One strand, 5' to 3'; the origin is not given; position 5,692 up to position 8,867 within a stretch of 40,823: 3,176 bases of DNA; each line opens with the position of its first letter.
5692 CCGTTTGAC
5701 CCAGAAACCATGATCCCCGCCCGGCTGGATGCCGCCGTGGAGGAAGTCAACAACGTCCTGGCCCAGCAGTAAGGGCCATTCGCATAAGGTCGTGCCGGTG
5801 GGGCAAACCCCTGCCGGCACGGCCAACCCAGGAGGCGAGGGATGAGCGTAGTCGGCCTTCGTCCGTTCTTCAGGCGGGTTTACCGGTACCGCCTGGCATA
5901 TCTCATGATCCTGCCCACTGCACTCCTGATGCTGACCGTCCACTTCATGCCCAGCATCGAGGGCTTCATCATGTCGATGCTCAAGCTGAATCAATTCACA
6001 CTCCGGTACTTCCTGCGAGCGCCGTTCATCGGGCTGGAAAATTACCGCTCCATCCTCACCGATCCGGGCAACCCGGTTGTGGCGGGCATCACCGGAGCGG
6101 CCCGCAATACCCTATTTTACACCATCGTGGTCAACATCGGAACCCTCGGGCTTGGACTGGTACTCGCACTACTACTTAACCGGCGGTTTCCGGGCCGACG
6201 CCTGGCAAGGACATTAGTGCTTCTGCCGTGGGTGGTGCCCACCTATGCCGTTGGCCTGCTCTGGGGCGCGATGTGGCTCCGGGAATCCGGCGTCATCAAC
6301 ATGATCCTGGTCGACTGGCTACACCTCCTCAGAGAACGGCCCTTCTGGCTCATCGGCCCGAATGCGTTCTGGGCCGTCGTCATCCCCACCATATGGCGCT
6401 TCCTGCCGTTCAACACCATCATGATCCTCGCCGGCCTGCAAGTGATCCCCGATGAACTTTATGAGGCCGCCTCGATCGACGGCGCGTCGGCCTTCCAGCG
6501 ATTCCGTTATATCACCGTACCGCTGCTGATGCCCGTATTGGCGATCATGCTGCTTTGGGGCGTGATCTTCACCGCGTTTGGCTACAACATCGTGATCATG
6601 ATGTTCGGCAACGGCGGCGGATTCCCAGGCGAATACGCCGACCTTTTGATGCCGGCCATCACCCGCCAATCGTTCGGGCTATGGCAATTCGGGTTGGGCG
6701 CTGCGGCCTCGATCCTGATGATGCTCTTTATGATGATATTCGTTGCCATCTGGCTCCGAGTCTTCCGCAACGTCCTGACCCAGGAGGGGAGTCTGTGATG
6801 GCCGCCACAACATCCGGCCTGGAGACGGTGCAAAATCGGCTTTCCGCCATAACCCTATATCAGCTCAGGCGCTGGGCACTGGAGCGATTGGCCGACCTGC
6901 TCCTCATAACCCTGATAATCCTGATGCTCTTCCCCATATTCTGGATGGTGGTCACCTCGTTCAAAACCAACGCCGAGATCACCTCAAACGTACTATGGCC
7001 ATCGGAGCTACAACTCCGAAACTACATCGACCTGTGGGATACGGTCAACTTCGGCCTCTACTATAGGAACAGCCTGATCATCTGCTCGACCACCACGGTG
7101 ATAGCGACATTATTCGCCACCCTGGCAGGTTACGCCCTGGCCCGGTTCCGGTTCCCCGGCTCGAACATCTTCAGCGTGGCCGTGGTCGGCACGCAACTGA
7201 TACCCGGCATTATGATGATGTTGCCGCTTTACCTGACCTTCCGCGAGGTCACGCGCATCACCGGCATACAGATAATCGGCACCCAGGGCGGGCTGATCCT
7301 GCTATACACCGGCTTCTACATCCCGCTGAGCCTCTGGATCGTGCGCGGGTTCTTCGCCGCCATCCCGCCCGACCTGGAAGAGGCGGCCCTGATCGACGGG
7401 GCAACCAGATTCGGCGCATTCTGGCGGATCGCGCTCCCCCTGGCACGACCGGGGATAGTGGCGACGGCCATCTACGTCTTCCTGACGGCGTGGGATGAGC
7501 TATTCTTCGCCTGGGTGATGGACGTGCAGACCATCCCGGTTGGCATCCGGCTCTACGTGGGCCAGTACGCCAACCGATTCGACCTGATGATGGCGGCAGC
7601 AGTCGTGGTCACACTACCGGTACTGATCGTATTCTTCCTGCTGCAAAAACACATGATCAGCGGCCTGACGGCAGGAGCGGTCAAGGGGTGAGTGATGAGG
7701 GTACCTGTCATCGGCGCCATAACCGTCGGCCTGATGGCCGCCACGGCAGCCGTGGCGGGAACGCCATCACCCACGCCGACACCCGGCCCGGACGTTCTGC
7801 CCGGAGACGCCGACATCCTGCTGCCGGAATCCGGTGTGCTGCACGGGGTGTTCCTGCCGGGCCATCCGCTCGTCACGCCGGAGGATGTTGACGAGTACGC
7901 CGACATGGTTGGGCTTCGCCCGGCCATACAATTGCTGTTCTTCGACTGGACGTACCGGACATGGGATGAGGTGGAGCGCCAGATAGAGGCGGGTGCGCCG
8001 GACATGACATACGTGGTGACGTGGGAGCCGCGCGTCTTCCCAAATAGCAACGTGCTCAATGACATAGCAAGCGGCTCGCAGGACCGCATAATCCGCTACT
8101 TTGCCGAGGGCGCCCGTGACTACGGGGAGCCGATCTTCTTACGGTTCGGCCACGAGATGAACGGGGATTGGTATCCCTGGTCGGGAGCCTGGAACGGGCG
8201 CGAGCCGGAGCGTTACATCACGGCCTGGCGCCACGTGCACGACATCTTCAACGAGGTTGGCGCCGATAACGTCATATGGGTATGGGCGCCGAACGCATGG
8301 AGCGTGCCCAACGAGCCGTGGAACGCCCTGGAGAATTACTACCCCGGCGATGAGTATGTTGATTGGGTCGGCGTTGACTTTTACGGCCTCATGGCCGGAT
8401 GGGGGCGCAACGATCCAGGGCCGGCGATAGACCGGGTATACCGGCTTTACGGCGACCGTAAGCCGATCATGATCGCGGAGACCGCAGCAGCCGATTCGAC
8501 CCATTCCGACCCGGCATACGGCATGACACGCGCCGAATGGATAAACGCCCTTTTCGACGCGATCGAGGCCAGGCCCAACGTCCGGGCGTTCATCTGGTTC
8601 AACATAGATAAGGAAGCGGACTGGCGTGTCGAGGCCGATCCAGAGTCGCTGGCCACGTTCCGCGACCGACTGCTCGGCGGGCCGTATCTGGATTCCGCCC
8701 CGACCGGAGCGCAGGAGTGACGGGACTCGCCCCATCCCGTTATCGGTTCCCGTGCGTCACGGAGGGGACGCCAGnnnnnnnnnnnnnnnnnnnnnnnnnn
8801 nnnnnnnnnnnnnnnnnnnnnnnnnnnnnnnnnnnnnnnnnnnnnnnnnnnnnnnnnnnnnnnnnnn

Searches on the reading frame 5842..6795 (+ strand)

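Call 55: search_protein_families(library=pfam, proteins=[window:5842-6795:+], max_evalue=0.00001)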
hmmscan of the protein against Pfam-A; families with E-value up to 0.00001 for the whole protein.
window:5842-6795:+ (318 aa): 1 family
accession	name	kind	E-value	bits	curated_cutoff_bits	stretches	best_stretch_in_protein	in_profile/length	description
PF00528.27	BPD_transp_1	-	1.1e-19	71.3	26.4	1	103-308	3-178/184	Binding-protein-dependent transport system inner membrane component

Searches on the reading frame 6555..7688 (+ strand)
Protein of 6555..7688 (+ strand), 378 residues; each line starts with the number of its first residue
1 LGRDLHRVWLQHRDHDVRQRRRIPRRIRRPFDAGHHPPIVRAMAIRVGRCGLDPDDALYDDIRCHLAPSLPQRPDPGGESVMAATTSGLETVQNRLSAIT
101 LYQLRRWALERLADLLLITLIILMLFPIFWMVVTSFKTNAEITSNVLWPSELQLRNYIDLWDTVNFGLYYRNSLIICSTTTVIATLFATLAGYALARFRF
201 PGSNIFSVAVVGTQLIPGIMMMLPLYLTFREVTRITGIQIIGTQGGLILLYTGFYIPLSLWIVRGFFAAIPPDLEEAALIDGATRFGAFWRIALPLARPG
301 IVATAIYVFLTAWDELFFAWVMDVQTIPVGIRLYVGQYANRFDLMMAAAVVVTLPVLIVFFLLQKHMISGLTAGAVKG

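Call 55: search_protein_families(library=pfam, proteins=[window:6555-7688:+], max_evalue=0.00001)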
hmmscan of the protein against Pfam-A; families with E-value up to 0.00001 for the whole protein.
window:6555-7688:+ (378 aa): 1 family
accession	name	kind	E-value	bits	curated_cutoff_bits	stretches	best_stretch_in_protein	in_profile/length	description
PF00528.27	BPD_transp_1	-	5.5e-16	59.3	26.4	1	189-367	2-178/184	Binding-protein-dependent transport system inner membrane component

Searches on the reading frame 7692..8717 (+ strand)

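Call 55: search_protein_families(library=pfam, proteins=[window:7692-8717:+], max_evalue=0.00001)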
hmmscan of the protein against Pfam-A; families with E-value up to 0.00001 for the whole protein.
window:7692-8717:+ (342 aa): 1 family
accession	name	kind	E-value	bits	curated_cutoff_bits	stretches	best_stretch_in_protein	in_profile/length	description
PF02156.21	Glyco_hydro_26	-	2.4e-16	60.4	20.2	1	123-233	122-232/311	Glycosyl hydrolase family 26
